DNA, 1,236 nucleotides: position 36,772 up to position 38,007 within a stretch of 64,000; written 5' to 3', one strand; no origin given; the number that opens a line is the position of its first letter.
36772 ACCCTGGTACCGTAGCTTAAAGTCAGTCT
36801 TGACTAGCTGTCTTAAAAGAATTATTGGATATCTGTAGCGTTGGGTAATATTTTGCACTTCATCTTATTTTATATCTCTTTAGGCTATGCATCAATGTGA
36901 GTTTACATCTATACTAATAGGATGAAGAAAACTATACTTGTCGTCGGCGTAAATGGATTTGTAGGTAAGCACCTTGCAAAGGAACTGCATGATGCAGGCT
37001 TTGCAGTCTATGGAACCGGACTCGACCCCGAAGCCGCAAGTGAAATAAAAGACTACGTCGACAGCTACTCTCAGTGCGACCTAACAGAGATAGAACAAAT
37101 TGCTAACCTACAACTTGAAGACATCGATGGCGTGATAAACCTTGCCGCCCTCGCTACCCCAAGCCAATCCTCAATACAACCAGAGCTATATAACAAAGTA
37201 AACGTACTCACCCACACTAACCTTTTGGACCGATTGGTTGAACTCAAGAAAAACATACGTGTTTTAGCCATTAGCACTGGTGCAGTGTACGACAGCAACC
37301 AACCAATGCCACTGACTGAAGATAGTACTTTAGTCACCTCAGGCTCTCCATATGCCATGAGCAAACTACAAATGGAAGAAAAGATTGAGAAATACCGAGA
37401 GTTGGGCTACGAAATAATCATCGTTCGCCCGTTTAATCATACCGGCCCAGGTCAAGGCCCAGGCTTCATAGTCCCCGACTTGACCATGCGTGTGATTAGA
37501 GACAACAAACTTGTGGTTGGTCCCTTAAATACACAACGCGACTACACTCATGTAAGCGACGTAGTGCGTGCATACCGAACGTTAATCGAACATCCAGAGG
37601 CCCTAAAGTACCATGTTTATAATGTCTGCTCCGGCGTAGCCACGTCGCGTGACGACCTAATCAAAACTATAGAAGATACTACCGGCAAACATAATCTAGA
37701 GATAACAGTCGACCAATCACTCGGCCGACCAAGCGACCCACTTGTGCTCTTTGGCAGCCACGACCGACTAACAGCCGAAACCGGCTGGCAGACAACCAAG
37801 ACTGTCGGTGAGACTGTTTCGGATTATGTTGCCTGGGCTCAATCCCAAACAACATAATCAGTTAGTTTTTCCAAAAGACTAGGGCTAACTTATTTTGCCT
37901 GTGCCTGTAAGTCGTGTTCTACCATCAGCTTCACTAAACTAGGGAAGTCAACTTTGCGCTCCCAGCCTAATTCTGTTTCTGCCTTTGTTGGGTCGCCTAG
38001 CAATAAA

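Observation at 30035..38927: ColD/E1-type 3-dehydratase plus Gmd and an Rmd-like reductase: possible GDP-3,6-dideoxyhexose pathway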

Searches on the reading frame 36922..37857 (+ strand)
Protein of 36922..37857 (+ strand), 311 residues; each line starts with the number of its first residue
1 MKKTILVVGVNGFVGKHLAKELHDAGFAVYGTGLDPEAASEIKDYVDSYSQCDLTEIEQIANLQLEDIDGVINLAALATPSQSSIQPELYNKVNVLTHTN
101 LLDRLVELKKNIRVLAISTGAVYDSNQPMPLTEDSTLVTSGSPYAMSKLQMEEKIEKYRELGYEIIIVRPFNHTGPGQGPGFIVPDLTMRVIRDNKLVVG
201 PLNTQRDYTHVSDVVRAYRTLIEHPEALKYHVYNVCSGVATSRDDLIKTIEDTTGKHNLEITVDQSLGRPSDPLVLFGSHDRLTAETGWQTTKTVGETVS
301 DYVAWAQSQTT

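Call 4: search_protein_families(library=ncbifam, proteins=[window:36922-37857:+], max_evalue=0.00001)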
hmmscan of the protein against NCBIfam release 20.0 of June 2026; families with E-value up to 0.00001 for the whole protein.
window:36922-37857:+ (311 aa): 18 families
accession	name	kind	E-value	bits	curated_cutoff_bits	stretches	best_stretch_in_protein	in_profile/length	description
TIGR01179.1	galE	equivalog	1.9e-32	112.4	262.3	2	5-175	2-178/332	UDP-glucose 4-epimerase GalE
TIGR04180.1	EDH_00030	hypoth_equivalog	2.1e-32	112.4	475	1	5-292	1-295/297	NAD-dependent 4,6-dehydratase LegB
TIGR01181.1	dTDP_gluc_dehyt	equivalog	4e-27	95.1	365.1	1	5-308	2-313/321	dTDP-glucose 4,6-dehydratase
TIGR02622.1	CDP_4_6_dhtase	equivalog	3.7e-15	55.9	278.45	1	2-308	4-332/352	CDP-glucose 4,6-dehydratase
NF008872.0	PRK11908.1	equivalog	1.3e-14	54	294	1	3-236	2-252/349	bifunctional UDP-4-keto-pentose/UDP-xylose synthase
TIGR01472.1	gmd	equivalog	1e-13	51.3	415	1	52-255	61-269/342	GDP-mannose 4,6-dehydratase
NF007956.0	PRK10675.1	subfamily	2.9e-13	49.7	394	1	5-175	3-182/338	UDP-glucose 4-epimerase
TIGR02197.1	heptose_epim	equivalog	7.2e-13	48.4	274.6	0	5-176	1-173/316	ADP-glyceromanno-heptose 6-epimerase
NF043036.1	ErythonDh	equivalog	1.8e-12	47.1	325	1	5-163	3-168/321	D-erythronate dehydrogenase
NF005998.1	PRK08125.1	equivalog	6.4e-11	41.3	777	1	2-177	315-497/649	bifunctional UDP-4-amino-4-deoxy-L-arabinose formyltransferase/UDP-glucuronic acid oxidase ArnA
TIGR03466.1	HpnA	hypoth_equivalog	8.2e-11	41.3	367.65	1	4-221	2-216/327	hopanoid-associated sugar epimerase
TIGR01214.1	rmlD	equivalog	1.5e-10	40.7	224.05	1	4-259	1-231/285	dTDP-4-dehydrorhamnose reductase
TIGR01746.1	Thioester-redct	subfamily_domain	1.1e-09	38.1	213.35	1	92-252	110-279/371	thioester reductase domain-containing protein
NF011728.1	PRK15181.1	equivalog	5.7e-08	32.1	760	1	3-253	16-281/348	Vi polysaccharide biosynthesis UDP-N-acetylglucosaminuronic acid C-4 epimerase TviC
NF042422.1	oxyalk_red_OleD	equivalog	6.1e-08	32.4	580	1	5-224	3-217/329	2-alkyl-3-oxoalkanoate reductase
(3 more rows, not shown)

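Call 5: search_protein_families(library=pfam, proteins=[window:36922-37857:+], max_evalue=0.00001)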
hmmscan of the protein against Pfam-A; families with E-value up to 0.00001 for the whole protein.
window:36922-37857:+ (311 aa): 6 families
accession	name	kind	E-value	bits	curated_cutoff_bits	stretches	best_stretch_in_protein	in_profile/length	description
PF01370.27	Epimerase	-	4.2e-46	157.7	20.9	1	5-236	1-240/240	NAD dependent epimerase/dehydratase family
PF16363.11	GDP_Man_Dehyd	-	1.6e-43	149.9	27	1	6-300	1-330/332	GDP-mannose 4,6 dehydratase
PF04321.23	RmlD_sub_bind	-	3e-14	53.2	27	1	4-258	2-235/287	RmlD substrate binding domain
PF01073.25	3Beta_HSD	-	2.8e-08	33.6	22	1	6-155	1-157/280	3-beta hydroxysteroid dehydrogenase/isomerase family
PF07993.18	NAD_binding_4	-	2.9e-06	27.1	20.1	0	65-178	86-215/258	Male sterility protein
PF13460.12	NAD_binding_10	-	7.1e-06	26.4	27.2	0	9-174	1-147/184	NAD(P)H-binding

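Call 9: search_solved_structures(query=window:36922-37857:+, max_evalue=1e-10, show_alignments=2)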
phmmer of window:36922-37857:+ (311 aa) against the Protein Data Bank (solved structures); distinct sequences matched with E-value up to 1e-10: 35.
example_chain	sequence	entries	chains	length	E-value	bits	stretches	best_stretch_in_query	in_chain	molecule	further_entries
2pk3_A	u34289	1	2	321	1.1e-29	107.1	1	5-291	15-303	GDP-6-deoxy-D-lyxo-4-hexulose reductase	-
6x3b_A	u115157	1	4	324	1.4e-29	106.7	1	3-299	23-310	GDP-6-deoxy-D-mannose reductase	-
4lw8_A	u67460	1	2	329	1.5e-27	100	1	5-298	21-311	Putative epimerase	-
2z1m_A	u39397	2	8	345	3.8e-17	65.9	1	3-231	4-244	GDP-D-mannose dehydratase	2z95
8wow_A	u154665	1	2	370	1.1e-16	64.4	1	1-308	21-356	UDP-glucose 4-epimerase 2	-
3vps_A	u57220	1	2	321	1.3e-16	64.2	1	2-254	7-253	NAD-dependent epimerase/dehydratase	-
8wov_B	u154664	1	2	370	1.5e-16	64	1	1-308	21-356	UDP-glucose 4-epimerase 2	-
4zrm_A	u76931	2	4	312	1.8e-16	63.7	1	4-257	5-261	UDP-glucose 4-epimerase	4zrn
8wop_A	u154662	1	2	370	1.9e-16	63.6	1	1-308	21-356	UDP-glucose 4-epimerase 2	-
2hun_A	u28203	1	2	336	9.7e-16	61.3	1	5-305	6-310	336aa long hypothetical dTDP-glucose 4,6-dehydratase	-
6kv9_A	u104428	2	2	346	1e-15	61.2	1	5-255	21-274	MoeE5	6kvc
6k0i_A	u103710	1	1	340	3.6e-15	59.4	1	4-306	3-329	UDP-glucose 4-epimerase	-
6k0g_A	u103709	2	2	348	4.2e-15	59.2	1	4-306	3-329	UDP-glucose 4-epimerase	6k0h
6wjb_A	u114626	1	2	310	9.8e-15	58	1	4-257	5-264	NAD-dependent epimerase/dehydratase family protein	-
8rdg_A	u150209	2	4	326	1.3e-14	57.6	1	5-225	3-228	SDR family NAD(P)-dependent oxidoreductase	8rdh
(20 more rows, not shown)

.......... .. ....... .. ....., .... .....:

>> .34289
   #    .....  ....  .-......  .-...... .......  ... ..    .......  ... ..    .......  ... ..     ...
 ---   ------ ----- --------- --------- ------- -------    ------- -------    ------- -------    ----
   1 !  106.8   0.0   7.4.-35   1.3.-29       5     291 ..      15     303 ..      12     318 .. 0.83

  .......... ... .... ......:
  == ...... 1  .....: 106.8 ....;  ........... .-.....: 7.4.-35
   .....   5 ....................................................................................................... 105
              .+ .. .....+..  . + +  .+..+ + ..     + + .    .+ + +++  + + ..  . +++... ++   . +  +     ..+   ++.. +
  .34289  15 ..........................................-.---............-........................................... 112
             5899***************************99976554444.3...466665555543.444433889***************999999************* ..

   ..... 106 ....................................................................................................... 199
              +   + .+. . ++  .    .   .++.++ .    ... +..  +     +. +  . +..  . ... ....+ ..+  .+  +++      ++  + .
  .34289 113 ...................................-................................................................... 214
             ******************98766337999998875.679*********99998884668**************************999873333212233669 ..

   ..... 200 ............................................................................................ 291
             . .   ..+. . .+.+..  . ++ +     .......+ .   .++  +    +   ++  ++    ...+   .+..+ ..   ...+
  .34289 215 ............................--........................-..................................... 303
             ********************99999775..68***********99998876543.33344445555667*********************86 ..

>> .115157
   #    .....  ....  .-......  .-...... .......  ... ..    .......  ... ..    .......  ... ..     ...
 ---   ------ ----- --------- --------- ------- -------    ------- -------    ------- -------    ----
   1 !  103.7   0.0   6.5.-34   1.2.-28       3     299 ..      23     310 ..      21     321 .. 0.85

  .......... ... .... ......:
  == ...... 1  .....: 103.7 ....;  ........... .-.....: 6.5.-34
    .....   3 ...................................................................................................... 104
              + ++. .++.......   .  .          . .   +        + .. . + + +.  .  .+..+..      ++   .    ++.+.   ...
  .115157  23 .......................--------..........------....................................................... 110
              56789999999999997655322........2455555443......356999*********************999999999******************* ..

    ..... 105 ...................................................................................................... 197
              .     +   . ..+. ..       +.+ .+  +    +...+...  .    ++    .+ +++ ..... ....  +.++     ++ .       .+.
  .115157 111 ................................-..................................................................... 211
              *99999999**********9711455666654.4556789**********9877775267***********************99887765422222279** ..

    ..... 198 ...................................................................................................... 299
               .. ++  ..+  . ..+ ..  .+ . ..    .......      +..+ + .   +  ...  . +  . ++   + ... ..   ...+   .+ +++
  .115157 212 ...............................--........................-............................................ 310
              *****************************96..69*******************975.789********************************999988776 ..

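Call 37: find_related_loci(query=window:36922-37857:+, collection=metagenome_contigs, flank=10000)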
Query window:36922-37857:+ (311 aa) in metagenome_contigs; peptide patterns used: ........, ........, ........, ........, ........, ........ (x = any residue, [..] = any of these).
230 stretches matched a pattern; 4 encode a relative of the query (tblastn E <= 1e-3); 4 distinct loci.
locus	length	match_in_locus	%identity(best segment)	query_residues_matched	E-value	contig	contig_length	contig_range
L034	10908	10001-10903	25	3-299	1e-16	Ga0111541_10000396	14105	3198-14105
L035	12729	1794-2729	25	3-299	3e-15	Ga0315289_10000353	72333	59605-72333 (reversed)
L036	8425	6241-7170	24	5-305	1e-9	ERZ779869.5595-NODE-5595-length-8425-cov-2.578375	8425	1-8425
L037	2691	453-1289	22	5-309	1e-8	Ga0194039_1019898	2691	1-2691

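Call 38: find_homologous_proteins(query=window:36922-37857:+, max_evalue=1e-30)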
Query window:36922-37857:+ (311 aa): 865 proteins with E <= 1e-30 among 4673 candidates; the best 120 are listed.
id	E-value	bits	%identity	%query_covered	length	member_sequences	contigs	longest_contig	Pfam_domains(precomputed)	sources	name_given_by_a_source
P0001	1.5e-203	693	100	100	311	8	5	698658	PF04321.24,PF16363.12,PF01073.26,PF07993.19,PF13460.13,PF01370.28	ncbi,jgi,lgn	jgi:GDP-4-dehydro-6-deoxy-D-mannose reductase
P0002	3.1e-147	508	71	100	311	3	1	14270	PF04321.24,PF16363.12,PF01073.26,PF07993.19,PF01370.28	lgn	-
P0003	2.9e-139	482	68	99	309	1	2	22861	PF04321.24,PF16363.12,PF01073.26,PF07993.19,PF13460.13,PF01370.28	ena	-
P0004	1.3e-130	453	63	99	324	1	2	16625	PF04321.24,PF16363.12,PF01073.26,PF07993.19,PF01370.28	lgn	-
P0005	4.9e-129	448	64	98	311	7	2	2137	PF04321.24,PF16363.12,PF01073.26,PF01370.28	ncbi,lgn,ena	-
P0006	1.4e-128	447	64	99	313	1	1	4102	PF04321.24,PF16363.12,PF07993.19,PF01370.28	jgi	jgi:GDP-4-dehydro-6-deoxy-D-mannose reductase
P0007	1.3e-124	433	62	100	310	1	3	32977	PF04321.24,PF16363.12,PF01073.26,PF07993.19,PF13460.13,PF01370.28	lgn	-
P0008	1.6e-123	430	61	100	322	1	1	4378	PF04321.24,PF16363.12,PF01073.26,PF01370.28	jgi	-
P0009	5.6e-123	428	62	99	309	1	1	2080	PF04321.24,PF16363.12,PF01073.26,PF07993.19,PF01370.28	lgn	-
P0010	4.2e-122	425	60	99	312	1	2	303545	PF04321.24,PF16363.12,PF01073.26,PF07993.19,PF13460.13,PF01370.28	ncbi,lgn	-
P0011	8.3e-115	401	59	98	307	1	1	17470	PF04321.24,PF16363.12,PF01073.26,PF13460.13,PF00106.32,PF01370.28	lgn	-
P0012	3.3e-113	396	58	99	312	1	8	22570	PF04321.24,PF16363.12,PF01073.26,PF07993.19,PF01370.28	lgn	-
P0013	3.9e-106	373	55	100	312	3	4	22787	PF04321.24,PF16363.12,PF01073.26,PF01370.28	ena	-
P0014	3.9e-105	370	54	99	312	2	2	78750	PF04321.24,PF16363.12,PF01073.26,PF01370.28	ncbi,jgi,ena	jgi:GDP-4-dehydro-6-deoxy-D-mannose reductase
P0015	8.0e-105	369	54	100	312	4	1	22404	PF04321.24,PF16363.12,PF01073.26,PF13460.13,PF01370.28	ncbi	-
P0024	4.7e-91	323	52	98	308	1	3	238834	PF04321.24,PF16363.12,PF01073.26,PF01370.28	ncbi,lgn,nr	ncbi:MAG: NAD-dependent epimerase/dehydratase family protein [Candidatus Saccharibacteria bacterium]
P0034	1.8e-86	308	48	96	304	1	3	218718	PF04321.24,PF16363.12,PF01073.26,PF07993.19,PF13460.13,PF01370.28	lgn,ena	-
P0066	1.7e-81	292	48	98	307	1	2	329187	PF04321.24,PF16363.12,PF01073.26,PF07993.19,PF13460.13,PF01370.28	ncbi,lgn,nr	ncbi:GDP-mannose 4,6-dehydratase [Candidatus Saccharibacteria bacterium]|nr:GDP-mannose 4,6-dehydrat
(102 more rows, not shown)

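Call 39: find_encoding_contigs(protein=P0024, flank=10000, max_places=1)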
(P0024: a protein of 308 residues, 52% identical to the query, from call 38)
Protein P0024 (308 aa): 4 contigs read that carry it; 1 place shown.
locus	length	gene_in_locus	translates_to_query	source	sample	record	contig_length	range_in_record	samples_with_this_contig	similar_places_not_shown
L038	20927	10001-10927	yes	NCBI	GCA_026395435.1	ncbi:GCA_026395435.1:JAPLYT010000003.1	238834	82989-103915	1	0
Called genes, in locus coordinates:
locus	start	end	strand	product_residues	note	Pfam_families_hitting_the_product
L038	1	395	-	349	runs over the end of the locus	PF00535:Glycos_transf_2, PF10111:Glyco_tranf_2_2, PF13641:Glyco_tranf_2_3 (faint)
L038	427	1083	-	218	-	PF13489:Methyltransf_23, PF13649:Methyltransf_25, PF13847:Methyltransf_31, PF08241:Methyltransf_11, PF08242:Methyltransf_12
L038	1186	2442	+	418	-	-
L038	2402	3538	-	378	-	PF00534:Glycos_transf_1, PF13692:Glyco_trans_1_4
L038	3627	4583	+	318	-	PF00535:Glycos_transf_2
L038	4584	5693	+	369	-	PF13439:Glyco_transf_4, PF20706:GT4-conflict, PF00534:Glycos_transf_1, PF13692:Glyco_trans_1_4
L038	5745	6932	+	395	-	PF20706:GT4-conflict, PF00534:Glycos_transf_1, PF13692:Glyco_trans_1_4, PF13524:Glyco_trans_1_2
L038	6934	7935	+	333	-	PF13847:Methyltransf_31 (faint), PF02353:CMAS (weak), PF07021:MetW (weak), PF13489:Methyltransf_23, PF08241:Methyltransf_11, PF08242:Methyltransf_12, PF13649:Methyltransf_25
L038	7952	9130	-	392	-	PF00005:ABC_tran, PF13304:AAA_21 (faint), PF14524:Wzt_C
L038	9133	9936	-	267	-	PF01061:ABC2_membrane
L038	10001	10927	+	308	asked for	PF01073:3Beta_HSD (weak), PF01370:Epimerase, PF04321:RmlD_sub_bind, PF16363:GDP_Man_Dehyd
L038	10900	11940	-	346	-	PF01370:Epimerase, PF04321:RmlD_sub_bind, PF16363:GDP_Man_Dehyd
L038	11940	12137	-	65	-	-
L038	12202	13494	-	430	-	PF04932:Wzy_C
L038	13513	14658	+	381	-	PF13439:Glyco_transf_4 (weak), PF20706:GT4-conflict, PF00534:Glycos_transf_1, PF13692:Glyco_trans_1_4, PF13524:Glyco_trans_1_2 (weak)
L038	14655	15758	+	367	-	-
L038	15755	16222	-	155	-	PF13083:KH_KhpA-B (weak), PF01424:R3H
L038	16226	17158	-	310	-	PF02096:60KD_IMP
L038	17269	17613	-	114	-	PF00825:Ribonuclease_P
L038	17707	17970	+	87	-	PF02604:PhdYeFM_antitox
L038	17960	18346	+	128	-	PF13470:PIN_3, PF01850:PIN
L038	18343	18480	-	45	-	PF00468:Ribosomal_L34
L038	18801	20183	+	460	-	PF11638:DnaA_N, PF00308:Bac_DnaA, PF01695:IstB_IS21 (weak), PF00004:AAA (weak), PF08299:Bac_DnaA_C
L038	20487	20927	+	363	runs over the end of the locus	PF00712:DNA_pol3_beta, PF02767:DNA_pol3_beta_2, PF02768:DNA_pol3_beta_3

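Call 40: find_encoding_contigs(protein=P0066, flank=10000, max_places=1)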
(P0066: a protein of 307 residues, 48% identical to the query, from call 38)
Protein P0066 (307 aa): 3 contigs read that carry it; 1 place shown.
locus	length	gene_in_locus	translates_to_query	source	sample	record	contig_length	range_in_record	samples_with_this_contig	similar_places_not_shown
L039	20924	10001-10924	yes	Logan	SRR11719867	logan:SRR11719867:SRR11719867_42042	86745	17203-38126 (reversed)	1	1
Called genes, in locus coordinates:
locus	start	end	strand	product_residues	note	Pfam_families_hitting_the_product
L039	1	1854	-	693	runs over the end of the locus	-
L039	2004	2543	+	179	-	-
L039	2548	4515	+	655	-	PF01453:B_lectin (faint)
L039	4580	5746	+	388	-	PF20706:GT4-conflict, PF00534:Glycos_transf_1, PF13692:Glyco_trans_1_4, PF13524:Glyco_trans_1_2 (weak)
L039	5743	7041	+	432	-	PF20706:GT4-conflict (weak), PF00534:Glycos_transf_1, PF13692:Glyco_trans_1_4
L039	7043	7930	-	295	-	PF05050:Methyltransf_21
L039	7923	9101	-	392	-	PF00005:ABC_tran, PF13304:AAA_21 (faint), PF14524:Wzt_C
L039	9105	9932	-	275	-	PF01061:ABC2_membrane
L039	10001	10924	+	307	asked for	PF01073:3Beta_HSD, PF01370:Epimerase, PF04321:RmlD_sub_bind, PF07993:NAD_binding_4 (faint), PF13460:NAD_binding_10, PF16363:GDP_Man_Dehyd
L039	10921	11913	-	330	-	PF01370:Epimerase, PF04321:RmlD_sub_bind, PF05368:NmrA (weak), PF16363:GDP_Man_Dehyd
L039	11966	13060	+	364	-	PF13439:Glyco_transf_4, PF20706:GT4-conflict, PF00534:Glycos_transf_1, PF13692:Glyco_trans_1_4, PF13524:Glyco_trans_1_2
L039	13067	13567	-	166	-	PF13083:KH_KhpA-B (weak), PF01424:R3H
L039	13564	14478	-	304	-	PF02096:60KD_IMP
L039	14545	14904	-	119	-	PF00825:Ribonuclease_P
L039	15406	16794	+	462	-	PF11638:DnaA_N, PF00308:Bac_DnaA, PF01695:IstB_IS21, PF08299:Bac_DnaA_C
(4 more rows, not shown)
